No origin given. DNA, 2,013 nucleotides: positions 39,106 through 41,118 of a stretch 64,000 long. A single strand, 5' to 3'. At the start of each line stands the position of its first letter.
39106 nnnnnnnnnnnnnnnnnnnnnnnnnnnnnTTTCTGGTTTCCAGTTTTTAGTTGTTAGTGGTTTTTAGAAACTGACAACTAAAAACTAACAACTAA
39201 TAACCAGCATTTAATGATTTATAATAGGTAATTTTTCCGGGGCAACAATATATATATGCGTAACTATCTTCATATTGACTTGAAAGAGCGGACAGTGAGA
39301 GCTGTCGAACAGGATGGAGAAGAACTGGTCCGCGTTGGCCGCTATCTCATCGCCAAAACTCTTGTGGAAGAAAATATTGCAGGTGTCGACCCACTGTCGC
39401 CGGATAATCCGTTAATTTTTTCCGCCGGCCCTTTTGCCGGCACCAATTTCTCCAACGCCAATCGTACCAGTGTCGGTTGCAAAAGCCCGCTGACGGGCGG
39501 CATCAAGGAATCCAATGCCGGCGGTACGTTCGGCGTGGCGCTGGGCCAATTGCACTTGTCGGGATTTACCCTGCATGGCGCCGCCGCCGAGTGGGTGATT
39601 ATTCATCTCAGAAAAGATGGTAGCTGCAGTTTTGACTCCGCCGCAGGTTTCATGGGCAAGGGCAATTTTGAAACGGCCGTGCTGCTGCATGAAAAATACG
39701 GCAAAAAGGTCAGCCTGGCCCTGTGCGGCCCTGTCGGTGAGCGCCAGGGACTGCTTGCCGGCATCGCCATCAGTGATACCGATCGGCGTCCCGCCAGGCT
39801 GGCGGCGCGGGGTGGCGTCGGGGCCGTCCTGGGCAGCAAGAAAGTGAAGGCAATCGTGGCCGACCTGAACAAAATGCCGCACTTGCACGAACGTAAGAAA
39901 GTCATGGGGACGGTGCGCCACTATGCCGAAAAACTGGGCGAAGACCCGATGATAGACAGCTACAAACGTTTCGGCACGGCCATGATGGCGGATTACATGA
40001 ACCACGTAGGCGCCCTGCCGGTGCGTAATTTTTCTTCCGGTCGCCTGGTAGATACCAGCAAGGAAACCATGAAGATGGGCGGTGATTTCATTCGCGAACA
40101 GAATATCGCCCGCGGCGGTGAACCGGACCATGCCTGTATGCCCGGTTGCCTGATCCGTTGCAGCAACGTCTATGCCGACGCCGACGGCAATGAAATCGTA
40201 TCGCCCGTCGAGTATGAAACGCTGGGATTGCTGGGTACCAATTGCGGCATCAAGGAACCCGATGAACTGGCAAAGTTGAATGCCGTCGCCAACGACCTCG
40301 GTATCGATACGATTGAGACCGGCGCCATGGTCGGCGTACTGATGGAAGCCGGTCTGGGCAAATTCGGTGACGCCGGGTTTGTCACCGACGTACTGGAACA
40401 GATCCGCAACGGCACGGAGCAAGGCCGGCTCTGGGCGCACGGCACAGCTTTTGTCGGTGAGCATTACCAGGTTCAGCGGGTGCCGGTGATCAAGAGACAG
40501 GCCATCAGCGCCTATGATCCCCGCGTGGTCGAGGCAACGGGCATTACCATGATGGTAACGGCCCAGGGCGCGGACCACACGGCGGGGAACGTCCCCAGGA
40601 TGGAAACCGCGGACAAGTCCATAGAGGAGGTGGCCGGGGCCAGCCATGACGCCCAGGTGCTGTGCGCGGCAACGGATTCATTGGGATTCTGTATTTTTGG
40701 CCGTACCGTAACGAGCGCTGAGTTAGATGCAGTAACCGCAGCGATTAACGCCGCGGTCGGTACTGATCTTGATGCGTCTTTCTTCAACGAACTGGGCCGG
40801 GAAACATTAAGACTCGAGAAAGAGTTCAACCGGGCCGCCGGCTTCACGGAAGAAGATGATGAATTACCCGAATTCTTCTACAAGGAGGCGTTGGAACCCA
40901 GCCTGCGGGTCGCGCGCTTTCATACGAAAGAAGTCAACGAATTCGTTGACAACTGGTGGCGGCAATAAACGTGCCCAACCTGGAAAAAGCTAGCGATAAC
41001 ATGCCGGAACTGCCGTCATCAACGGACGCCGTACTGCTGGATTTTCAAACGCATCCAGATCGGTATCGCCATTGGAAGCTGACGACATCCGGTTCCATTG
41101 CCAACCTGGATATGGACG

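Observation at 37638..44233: Amidase - tungsten-type AOR - boxC - boxB arrangement with boxA missing: possible hybrid benzoyl-CoA pathway using AOR in place of BoxD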

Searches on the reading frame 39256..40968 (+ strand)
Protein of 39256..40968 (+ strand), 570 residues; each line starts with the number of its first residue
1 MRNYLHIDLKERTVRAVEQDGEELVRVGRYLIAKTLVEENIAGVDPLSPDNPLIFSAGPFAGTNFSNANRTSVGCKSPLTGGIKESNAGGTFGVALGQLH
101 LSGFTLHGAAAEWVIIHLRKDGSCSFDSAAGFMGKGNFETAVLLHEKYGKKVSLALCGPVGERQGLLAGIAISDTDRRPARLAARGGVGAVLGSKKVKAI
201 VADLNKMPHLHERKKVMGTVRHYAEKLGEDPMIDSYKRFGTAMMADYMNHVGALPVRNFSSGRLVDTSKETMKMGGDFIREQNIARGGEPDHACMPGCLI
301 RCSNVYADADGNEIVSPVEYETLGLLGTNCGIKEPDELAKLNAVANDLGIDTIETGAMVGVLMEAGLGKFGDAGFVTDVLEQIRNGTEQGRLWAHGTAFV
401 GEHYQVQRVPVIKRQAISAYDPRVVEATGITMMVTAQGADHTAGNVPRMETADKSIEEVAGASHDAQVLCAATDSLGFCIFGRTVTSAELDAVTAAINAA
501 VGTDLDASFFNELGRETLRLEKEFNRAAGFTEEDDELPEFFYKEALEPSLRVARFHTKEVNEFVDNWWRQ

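Call 3: search_protein_families(library=pfam, proteins=[window:39256-40968:+])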
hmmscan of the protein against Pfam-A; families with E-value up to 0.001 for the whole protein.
window:39256-40968:+ (570 aa): 2 families
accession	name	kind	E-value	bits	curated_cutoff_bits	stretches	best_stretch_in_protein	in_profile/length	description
PF01314.23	AFOR_C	-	2.9e-59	201.6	27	1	220-567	3-363/385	Aldehyde ferredoxin oxidoreductase, domains 2 & 3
PF02730.20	AFOR_N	-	1.2e-52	179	29.8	1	4-203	3-197/199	Aldehyde ferredoxin oxidoreductase, N-terminal domain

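Call 4: search_protein_families(library=ncbifam, proteins=[window:39256-40968:+])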
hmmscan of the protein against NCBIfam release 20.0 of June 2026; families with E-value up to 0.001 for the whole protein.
window:39256-40968:+ (570 aa): 2 families
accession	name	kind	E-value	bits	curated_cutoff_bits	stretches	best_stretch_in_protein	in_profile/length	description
NF007354.0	PRK09849.1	equivalog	2.5e-19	69.4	868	1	31-211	39-213/703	aldehyde ferredoxin oxidoreductase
NF040818.1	GAPOR_Arch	equivalog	2.7e-09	35.9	1300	1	4-123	5-123/654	glyceraldehyde-3-phosphate:ferredoxin oxidoreductase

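Call 10: search_solved_structures(query=window:39256-40965:+, max_evalue=0.001, show_alignments=2)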
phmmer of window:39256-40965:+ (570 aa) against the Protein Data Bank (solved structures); distinct sequences matched with E-value up to 0.001: 9.
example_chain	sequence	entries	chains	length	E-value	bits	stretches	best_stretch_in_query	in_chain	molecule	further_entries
1aor_A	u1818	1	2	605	5.5e-55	190.1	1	5-565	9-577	ALDEHYDE FERREDOXIN OXIDOREDUCTASE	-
9g7j_A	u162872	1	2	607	1.6e-54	188.6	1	4-547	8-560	Aldehyde ferredoxin oxidoreductase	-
9mqx_D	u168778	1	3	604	1.8e-54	188.4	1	10-547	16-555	Aldehyde:ferredoxin oxidoreductase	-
1b25_A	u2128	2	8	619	1.4e-47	165.7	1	27-450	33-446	PROTEIN (FORMALDEHYDE FERREDOXIN OXIDOREDUCTASE) | FORMALDEHYDE FERREDOXIN OXIDOREDUCTASE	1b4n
9q1t_A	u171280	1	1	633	5.3e-42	147.3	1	36-543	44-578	Tungsten-dependent aldehyde oxidoreductase WOR83 from Haloferax volcanii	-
8c0z_A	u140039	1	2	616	3.7e-41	144.5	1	28-544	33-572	Aldehyde:ferredoxin oxidoreductase,tungsten-containing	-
6x6u_A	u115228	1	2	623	1.5e-21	79.7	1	6-472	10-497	Formaldehyde:ferredoxin oxidoreductase wor5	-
6x1o_A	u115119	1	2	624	1.5e-21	79.7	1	6-472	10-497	Formaldehyde:ferredoxin oxidoreductase wor5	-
4z3w_A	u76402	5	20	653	5.5e-16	61.4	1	5-206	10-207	Benzoyl-CoA reductase, putative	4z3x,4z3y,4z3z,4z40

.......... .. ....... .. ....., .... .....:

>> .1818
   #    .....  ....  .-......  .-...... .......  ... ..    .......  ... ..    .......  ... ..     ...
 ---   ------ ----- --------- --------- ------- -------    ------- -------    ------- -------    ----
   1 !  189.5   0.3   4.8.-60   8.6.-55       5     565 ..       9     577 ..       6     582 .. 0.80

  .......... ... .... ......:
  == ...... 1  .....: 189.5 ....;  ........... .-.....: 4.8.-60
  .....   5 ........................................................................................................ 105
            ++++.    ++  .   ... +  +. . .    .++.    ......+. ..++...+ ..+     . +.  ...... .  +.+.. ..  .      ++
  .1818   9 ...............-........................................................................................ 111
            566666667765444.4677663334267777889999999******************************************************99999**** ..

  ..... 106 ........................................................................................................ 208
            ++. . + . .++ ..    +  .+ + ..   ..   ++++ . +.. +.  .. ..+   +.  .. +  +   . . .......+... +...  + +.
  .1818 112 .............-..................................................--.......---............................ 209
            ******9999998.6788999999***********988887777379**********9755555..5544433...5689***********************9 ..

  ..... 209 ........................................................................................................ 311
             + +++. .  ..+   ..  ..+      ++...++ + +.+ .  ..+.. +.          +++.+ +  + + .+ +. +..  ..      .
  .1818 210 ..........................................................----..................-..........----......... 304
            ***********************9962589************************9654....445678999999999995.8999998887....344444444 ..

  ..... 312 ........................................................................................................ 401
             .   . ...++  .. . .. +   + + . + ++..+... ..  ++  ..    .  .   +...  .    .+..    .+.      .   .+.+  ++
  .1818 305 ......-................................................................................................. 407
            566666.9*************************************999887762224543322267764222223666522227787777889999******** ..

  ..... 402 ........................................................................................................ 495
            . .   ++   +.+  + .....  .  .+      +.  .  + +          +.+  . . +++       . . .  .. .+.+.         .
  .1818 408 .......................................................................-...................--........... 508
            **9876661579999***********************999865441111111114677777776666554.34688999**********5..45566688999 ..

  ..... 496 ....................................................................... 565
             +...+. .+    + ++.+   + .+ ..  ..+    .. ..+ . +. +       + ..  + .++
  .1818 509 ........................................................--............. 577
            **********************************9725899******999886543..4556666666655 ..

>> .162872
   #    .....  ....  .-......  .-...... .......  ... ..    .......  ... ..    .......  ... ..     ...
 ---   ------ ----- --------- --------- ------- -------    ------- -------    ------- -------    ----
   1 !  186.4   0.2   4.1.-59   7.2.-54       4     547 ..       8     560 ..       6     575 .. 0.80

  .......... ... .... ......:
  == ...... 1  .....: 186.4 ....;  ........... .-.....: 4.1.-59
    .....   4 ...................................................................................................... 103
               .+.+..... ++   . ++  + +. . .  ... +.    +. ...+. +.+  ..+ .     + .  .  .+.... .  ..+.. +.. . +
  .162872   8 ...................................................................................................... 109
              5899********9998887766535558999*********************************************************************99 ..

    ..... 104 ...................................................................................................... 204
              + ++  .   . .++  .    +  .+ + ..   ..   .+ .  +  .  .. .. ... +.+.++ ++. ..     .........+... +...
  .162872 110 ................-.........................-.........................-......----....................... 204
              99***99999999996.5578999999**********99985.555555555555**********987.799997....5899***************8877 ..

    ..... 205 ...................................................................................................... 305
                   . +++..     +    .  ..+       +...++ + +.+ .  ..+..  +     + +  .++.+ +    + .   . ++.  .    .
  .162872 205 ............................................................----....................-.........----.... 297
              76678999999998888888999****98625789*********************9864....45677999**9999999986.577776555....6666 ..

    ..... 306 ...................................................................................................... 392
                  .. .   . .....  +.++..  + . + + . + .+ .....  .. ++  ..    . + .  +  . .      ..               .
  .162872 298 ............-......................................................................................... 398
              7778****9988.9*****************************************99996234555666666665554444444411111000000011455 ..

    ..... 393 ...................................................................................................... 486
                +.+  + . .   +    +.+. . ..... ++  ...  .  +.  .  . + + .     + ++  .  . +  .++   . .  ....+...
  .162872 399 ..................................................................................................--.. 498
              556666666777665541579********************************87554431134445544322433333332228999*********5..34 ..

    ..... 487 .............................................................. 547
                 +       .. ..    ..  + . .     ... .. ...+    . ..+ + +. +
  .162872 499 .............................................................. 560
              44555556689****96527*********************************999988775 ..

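Call 11: find_encoding_contigs(protein=window:39256-40965:+, flank=10000, max_places=6)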
Protein window:39256-40965:+ (570 aa): 2 contigs read that carry it; 1 place shown.
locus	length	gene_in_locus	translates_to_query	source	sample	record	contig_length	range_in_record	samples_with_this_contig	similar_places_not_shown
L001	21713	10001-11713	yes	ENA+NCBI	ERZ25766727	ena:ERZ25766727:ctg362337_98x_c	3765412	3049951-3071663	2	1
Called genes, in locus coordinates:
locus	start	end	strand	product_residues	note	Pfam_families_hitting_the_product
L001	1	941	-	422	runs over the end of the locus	PF00209:SNF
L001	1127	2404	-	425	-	PF14535:AMP-binding_C_2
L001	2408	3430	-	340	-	PF00941:FAD_binding_5, PF03450:CO_deh_flav_C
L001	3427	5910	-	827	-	PF01315:Ald_Xan_dh_C, PF02738:MoCoBD_1, PF20256:MoCoBD_2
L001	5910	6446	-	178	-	PF00111:Fer2 (weak), PF01799:Fer2_2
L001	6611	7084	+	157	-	PF01047:MarR, PF12802:MarR_2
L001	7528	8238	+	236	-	-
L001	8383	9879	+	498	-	PF01425:Amidase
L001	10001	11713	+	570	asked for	PF02730:AFOR_N, PF01314:AFOR_C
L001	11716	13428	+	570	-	PF00378:ECH_1, PF16113:ECH_2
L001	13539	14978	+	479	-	-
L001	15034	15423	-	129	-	PF12844:HTH_19, PF13560:HTH_31, PF01381:HTH_3, PF13443:HTH_26 (weak)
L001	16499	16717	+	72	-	PF07927:HicA_toxin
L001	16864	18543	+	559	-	PF01494:FAD_binding_3, PF13738:Pyr_redox_3 (weak)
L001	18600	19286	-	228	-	PF12784:PDDEXK_2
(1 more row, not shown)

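Call 13: find_homologous_proteins(query=window:39256-40965:+, max_evalue=1e-20)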
Query window:39256-40965:+ (570 aa): 7635 proteins with E <= 1e-20 among 8000 candidates; the best 120 are listed.
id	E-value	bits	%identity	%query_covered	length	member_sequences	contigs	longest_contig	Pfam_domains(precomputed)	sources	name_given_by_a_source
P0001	0.0e+0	1237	95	100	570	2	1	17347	PF02730.21,PF01314.24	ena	-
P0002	0.0e+0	1200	91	100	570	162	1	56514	PF02730.21,PF01314.24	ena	-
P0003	0.0e+0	1149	88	100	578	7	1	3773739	PF02730.21,PF01314.24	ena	-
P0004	0.0e+0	1148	88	100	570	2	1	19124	PF02730.21,PF01314.24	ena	-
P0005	0.0e+0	1147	88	100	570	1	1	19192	PF02730.21,PF01314.24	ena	-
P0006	0.0e+0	1146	88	100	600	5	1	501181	PF02730.21,PF01314.24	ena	-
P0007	0.0e+0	1145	88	100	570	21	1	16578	PF02730.21,PF01314.24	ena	-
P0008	0.0e+0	1143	88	100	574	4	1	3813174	PF02730.21,PF01314.24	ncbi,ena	-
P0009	0.0e+0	1143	88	100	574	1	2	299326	PF02730.21,PF01314.24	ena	-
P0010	0.0e+0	1142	88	100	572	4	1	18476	PF02730.21,PF01314.24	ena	-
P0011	0.0e+0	1141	87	100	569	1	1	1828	PF02730.21,PF01314.24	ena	-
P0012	0.0e+0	1141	87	100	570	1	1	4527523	PF02730.21,PF01314.24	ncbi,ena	-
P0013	0.0e+0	1140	87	100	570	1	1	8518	PF02730.21,PF01314.24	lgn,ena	-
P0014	0.0e+0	1140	88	100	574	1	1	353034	PF02730.21,PF01314.24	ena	-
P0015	0.0e+0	1140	87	100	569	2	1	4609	PF02730.21,PF01314.24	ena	-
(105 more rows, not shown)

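Call 15: find_related_loci(query=A1, collection=genome_contigs, flank=10000)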
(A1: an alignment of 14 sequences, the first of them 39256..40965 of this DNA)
Query A1 (570 aa) in genome_contigs; peptide patterns used: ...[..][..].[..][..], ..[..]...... (x = any residue, [..] = any of these).
599 stretches matched a pattern (row limit reached: there are more); 562 encode a relative of the query (tblastn E <= 1e-3); the best 80 are kept; 80 distinct loci.
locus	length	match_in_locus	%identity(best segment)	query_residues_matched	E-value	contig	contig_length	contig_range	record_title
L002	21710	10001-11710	91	1-570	0e+0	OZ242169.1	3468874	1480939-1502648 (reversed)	MAG: Gammaproteobacteria bacterium isolate ff4940f8-66a3-454c-92a4-cb6e2abc23bc genome assembly, chromosome: 1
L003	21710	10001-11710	88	1-570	0e+0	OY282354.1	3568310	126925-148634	MAG: uncultured Gammaproteobacteria bacterium isolate b1fdf0bb-5270-493a-8425-87954a876b58 genome assembly, chromosome:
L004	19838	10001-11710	88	1-570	0e+0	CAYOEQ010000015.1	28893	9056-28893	MAG TPA_asm: uncultured Enterobacteriaceae bacterium isolate SRP109090_co1_82 genome assembly, contig: NODE_2141_length_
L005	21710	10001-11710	88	1-570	0e+0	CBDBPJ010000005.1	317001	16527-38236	MAG: Gammaproteobacteria bacterium isolate bb6b15c1-335f-4c8a-84a7-a05bc1b1d3fd genome assembly, contig: contig_5, whole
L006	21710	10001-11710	88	1-570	0e+0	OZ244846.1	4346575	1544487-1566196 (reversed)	MAG: Gammaproteobacteria bacterium isolate c4b6e239-c71f-4241-b0b0-6ad111843a63 genome assembly, chromosome: 1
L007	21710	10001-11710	87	1-570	0e+0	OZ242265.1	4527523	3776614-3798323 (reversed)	MAG: Gammaproteobacteria bacterium isolate e770b403-878d-4ab6-9ba2-f911db374a53 genome assembly, chromosome: 1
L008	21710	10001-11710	86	1-570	0e+0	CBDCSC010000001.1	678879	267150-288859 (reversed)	MAG: Gammaproteobacteria bacterium isolate cf513f33-0391-49c8-bdd4-56b301b507bf genome assembly, contig: contig_1, whole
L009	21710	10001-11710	86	1-570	0e+0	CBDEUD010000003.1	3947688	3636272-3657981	MAG: Gammaproteobacteria bacterium isolate 6e6111ba-c27c-4040-81f0-885b4b8a4f34 genome assembly, contig: contig_3, whole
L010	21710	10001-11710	84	1-570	0e+0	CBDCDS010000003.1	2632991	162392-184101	MAG: Gammaproteobacteria bacterium isolate 7018d805-9e79-4280-bfa5-16e89684b7f5 genome assembly, contig: contig_3, whole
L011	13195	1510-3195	73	1-562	0e+0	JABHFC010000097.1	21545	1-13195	MAG: Gammaproteobacteria bacterium isolate SI037_bin171 k141_686101, whole genome shotgun sequence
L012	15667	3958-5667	68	1-570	0e+0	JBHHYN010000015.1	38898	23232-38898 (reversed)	MAG: Gammaproteobacteria bacterium isolate Maj_2_bin.47 NODE_342_length_38898_cov_10.129264, whole genome shotgun sequen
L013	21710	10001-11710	69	1-570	0e+0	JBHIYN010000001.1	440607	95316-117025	MAG: Gammaproteobacteria bacterium isolate MAG77 WDNA06_bin.19.orig_1, whole genome shotgun sequence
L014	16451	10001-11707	70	1-570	0e+0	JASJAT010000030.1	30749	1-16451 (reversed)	MAG: Arenicellales bacterium isolate MO_035.B17 MO_035.c_298, whole genome shotgun sequence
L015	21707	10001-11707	70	1-570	0e+0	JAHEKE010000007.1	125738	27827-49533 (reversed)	MAG: Gammaproteobacteria bacterium isolate Ww576 NODE_101_length_125738_cov_7.103824, whole genome shotgun sequence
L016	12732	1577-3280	70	1-569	0e+0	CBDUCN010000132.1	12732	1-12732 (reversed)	MAG TPA_asm: uncultured Gammaproteobacteria bacterium isolate ERR2431960_binner123_Refined_70 genome assembly, contig: E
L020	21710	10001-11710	68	1-570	0e+0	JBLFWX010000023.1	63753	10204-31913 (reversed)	MAG: Gammaproteobacteria bacterium isolate 3300053785_120 Ga0535658_0000513, whole genome shotgun sequence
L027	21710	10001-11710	66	1-570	0e+0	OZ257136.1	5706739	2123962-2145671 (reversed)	MAG: Gammaproteobacteria bacterium isolate 9b6e0e2b-a66d-4ea8-b25a-e015b4890f72 genome assembly, chromosome: 1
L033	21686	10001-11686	68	1-562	0e+0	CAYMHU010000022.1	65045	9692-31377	MAG TPA_asm: uncultured Granulosicoccaceae bacterium isolate SRP268394_co1_92 genome assembly, contig: NODE_610_length_6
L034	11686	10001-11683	68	1-561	0e+0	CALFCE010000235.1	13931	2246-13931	MAG: uncultured Granulosicoccaceae bacterium isolate R2_Bin_METABAT__77_1 genome assembly, contig: c_000000929693, whole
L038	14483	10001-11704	67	1-568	0e+0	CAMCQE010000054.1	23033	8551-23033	MAG: Klebsiella pneumoniae isolate MaE-04nov19-357 genome assembly, contig: MaE-04nov19-C2776, whole genome shotgun sequ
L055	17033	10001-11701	66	1-568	0e+0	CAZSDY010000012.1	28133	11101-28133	MAG TPA_asm: uncultured Ectothiorhodospiraceae bacterium isolate binchicken_co275_180 genome assembly, contig: NODE_1924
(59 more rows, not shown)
